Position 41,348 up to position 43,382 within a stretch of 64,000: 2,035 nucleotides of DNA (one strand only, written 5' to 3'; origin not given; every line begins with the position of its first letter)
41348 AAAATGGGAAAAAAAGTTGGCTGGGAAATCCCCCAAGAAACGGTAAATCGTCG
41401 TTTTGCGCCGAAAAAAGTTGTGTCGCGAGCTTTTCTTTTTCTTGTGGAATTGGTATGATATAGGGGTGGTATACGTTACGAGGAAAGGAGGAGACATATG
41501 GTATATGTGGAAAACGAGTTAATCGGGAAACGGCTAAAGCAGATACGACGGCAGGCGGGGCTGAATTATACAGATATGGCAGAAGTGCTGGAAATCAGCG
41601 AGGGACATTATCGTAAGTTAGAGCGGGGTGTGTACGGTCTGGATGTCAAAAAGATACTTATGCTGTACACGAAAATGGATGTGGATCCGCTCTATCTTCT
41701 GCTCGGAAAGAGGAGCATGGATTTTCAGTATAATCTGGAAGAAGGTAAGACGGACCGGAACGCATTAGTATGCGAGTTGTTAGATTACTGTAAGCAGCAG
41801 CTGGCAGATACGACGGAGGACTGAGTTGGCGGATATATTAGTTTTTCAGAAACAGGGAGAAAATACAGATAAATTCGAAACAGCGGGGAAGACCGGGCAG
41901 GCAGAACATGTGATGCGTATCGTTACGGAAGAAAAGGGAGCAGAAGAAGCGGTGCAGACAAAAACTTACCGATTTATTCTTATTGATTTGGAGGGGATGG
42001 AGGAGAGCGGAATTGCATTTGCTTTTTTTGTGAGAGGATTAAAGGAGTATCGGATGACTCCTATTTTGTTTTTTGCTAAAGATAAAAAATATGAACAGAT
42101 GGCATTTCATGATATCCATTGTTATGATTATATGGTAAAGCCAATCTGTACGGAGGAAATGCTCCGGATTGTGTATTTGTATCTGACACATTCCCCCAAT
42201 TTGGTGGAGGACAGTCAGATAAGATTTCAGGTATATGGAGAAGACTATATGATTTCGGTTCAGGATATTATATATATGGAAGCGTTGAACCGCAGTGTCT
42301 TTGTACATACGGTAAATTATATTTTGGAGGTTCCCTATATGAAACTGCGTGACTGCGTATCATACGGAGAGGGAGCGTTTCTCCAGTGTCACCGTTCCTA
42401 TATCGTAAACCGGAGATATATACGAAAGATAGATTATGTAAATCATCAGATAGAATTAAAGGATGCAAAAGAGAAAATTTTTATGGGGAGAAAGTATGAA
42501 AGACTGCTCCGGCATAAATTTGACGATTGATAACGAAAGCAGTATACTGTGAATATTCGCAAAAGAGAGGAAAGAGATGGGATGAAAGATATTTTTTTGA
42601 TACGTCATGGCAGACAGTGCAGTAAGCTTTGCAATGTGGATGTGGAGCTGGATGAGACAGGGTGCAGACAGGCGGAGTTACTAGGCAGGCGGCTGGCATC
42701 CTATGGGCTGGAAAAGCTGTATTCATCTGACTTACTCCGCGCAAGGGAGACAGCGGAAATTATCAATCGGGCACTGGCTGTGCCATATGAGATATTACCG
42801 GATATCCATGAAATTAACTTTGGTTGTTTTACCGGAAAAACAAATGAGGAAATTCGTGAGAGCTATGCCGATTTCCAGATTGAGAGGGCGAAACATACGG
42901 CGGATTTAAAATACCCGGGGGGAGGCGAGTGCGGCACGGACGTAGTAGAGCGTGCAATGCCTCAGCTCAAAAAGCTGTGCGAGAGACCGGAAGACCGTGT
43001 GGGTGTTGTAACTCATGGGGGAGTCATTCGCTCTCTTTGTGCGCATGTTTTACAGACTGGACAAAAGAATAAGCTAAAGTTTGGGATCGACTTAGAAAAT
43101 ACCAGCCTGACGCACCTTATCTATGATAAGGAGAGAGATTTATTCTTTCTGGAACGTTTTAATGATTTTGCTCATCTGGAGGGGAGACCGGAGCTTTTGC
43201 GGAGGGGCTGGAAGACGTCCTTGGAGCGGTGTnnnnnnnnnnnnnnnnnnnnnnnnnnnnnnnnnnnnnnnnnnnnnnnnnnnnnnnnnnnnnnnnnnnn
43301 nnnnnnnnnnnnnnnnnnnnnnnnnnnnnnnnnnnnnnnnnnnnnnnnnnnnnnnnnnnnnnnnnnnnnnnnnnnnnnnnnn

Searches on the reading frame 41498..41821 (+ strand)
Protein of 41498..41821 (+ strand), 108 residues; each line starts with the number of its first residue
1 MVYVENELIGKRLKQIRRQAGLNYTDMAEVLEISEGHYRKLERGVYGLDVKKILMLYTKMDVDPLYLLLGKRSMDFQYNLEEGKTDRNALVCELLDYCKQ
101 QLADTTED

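Call 10: search_protein_families(library=ncbifam, proteins=[window:41498-41821:+])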
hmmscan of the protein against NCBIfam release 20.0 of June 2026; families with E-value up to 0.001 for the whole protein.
window:41498-41821:+ (108 aa): 4 families
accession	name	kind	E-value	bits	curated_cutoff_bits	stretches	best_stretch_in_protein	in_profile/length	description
NF058600.1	TransRegSco1979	equivalog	2.7e-05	23.3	350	1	7-62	7-62/280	Sco1979 family transcriptional regulator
NF041951.1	phage_RstR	subfamily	0.00013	22.2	80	1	9-45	3-39/108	RstR family transcriptional repressor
NF038139.1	Reg_Aceta_RamB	equivalog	0.00054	18.7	700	1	9-66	3-60/465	acetate metabolism transcriptional regulator RamB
TIGR03070.1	couple_hipB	subfamily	0.00097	19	71.65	0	9-54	3-48/58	type II toxin-antitoxin system Y4mF family antitoxin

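Call 11: search_protein_families(library=pfam, proteins=[window:41498-41821:+])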
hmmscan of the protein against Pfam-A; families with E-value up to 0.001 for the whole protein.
window:41498-41821:+ (108 aa): 3 families
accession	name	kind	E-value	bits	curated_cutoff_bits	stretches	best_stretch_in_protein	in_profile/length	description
PF12844.13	HTH_19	-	1.1e-07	32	30.2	1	10-71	1-62/64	Helix-turn-helix domain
PF13560.12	HTH_31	-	5.1e-07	30.3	27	1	9-46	2-39/64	Helix-turn-helix domain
PF01381.28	HTH_3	-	2.7e-06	27.8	23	1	13-66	1-54/55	Helix-turn-helix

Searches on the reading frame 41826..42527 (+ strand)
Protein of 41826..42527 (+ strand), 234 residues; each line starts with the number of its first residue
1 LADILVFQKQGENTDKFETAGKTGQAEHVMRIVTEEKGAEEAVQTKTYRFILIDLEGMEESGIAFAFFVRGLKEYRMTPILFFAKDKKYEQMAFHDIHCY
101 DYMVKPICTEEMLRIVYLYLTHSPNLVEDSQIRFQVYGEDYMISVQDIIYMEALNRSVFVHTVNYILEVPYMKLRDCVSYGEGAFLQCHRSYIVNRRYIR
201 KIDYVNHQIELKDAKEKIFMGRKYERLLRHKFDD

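Call 10: search_protein_families(library=ncbifam, proteins=[window:41826-42527:+])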
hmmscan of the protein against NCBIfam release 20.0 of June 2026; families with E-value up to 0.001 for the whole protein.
window:41826-42527:+ (234 aa): 11 families
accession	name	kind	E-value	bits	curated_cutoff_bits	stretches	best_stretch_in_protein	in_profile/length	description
NF010684.1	PRK14084.1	equivalog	1.2e-09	38.4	375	1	41-110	40-106/254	response regulator transcription factor LytR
NF045914.1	RespRegNblR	equivalog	5e-07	29.5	300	1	25-135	28-135/228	response regulator transcription factor NblR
NF053854.1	RespRegPhoBBctds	equivalog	1.2e-06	28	270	1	33-120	25-115/225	two-component system response regulator PhoB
NF008677.0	PRK11697.1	equivalog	1.8e-06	27.5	246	1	30-232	27-235/238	two-component system response regulator BtsR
NF007928.2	PRK10643.1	equivalog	4.3e-06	26.5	330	1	27-140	24-140/216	two-component system response regulator PmrA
NF007135.0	PRK09581.1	equivalog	7.8e-05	21.6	474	1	25-113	176-265/457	PleD family two-component system response regulator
TIGR02154.1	PhoB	equivalog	0.00013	21.3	296.2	1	28-120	27-120/226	phosphate regulon transcriptional regulator PhoB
NF007820.0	PRK10529.1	equivalog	0.00018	21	325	1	14-135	13-132/225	two-component system response regulator KdpE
NF041734.1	resp_reg_RppA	equivalog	0.00083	18.8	250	0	26-140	23-137/229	two-component system response regulator RppA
NF046049.1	quorum_RR_AgrA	equivalog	0.00088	18.9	400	0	141-214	152-225/238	quorum-sensing response regulator AgrA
NF040534.1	resp_reg_YycF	equivalog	0.00093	18.5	340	0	35-121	32-116/231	response regulator YycF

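Call 11: search_protein_families(library=pfam, proteins=[window:41826-42527:+])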
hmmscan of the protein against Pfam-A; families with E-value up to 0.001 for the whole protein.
window:41826-42527:+ (234 aa): 1 family
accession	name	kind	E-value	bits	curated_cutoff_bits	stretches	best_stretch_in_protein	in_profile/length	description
PF04397.21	LytTR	-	1.8e-16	60.6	22.6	1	141-232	4-97/98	LytTr DNA-binding domain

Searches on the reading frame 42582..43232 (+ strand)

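Call 10: search_protein_families(library=ncbifam, proteins=[window:42582-43232:+])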
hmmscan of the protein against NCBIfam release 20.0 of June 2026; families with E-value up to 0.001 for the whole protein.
window:42582-43232:+ (217 aa): 19 families
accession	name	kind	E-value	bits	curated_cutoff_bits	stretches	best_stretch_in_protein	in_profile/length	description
TIGR03162.1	ribazole_cobC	equivalog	1.8e-33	115.4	162.9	1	4-178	1-175/176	alpha-ribazole phosphatase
NF005567.0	PRK07238.1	equivalog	6.5e-21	75.1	326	1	18-199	199-377/378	bifunctional RNase H/acid phosphatase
NF045917.1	PhserinePhPspA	equivalog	5.3e-20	72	350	1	17-198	22-199/211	phosphoserine phosphatase PspA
TIGR03848.1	MSMEG_4193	subfamily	1.8e-18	66.7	203.85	1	4-186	2-191/204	MSMEG_4193 family putative phosphomutase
NF011580.0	PRK15004.1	equivalog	2e-15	57.3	250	1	4-176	3-180/203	adenosylcobalamin/alpha-ribazole phosphatase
NF038349.1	dPGM_arch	equivalog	4.4e-15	56.1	225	1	6-183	3-173/194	2,3-diphosphoglycerate-dependent phosphoglycerate mutase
NF002901.0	PRK03482.1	equivalog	1.2e-13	51.2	261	1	1-199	1-205/215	2,3-diphosphoglycerate-dependent phosphoglycerate mutase GpmB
NF002339.0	PRK01295.1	equivalog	1.5e-10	40.9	316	1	5-159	6-172/206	2,3-bisphosphoglycerate-dependent phosphoglycerate mutase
NF009993.0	PRK13462.1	equivalog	8.8e-10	38.6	226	1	5-167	9-169/203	acid phosphatase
NF009994.0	PRK13463.1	equivalog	8.9e-09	35.4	277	1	21-158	27-164/203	phosphoserine phosphatase 1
TIGR00249.1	sixA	equivalog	2.1e-08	34.2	74.5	1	3-75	2-78/154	phosphohistidine phosphatase SixA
TIGR01258.1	pgm_1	subfamily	2e-07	30.6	81.7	0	4-108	3-117/245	2,3-bisphosphoglycerate-dependent phosphoglycerate mutase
NF002217.0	PRK01112.1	equivalog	3.6e-07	29.8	320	0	1-60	1-65/228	2,3-bisphosphoglycerate-dependent phosphoglycerate mutase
NF010713.0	PRK14115.1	equivalog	3.8e-07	29.7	305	1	1-108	1-118/248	2,3-diphosphoglycerate-dependent phosphoglycerate mutase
NF010718.0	PRK14120.1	equivalog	4.3e-06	26.2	366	0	4-102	7-115/249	phosphoglyceromutase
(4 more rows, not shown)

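Call 11: search_protein_families(library=pfam, proteins=[window:42582-43232:+])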
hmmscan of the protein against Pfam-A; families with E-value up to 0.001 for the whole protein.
window:42582-43232:+ (217 aa): 1 family
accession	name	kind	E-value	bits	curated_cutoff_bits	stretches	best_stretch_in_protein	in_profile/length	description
PF00300.27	His_Phos_1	-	2.1e-47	161.8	21.7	1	4-192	1-190/194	Histidine phosphatase superfamily (branch 1)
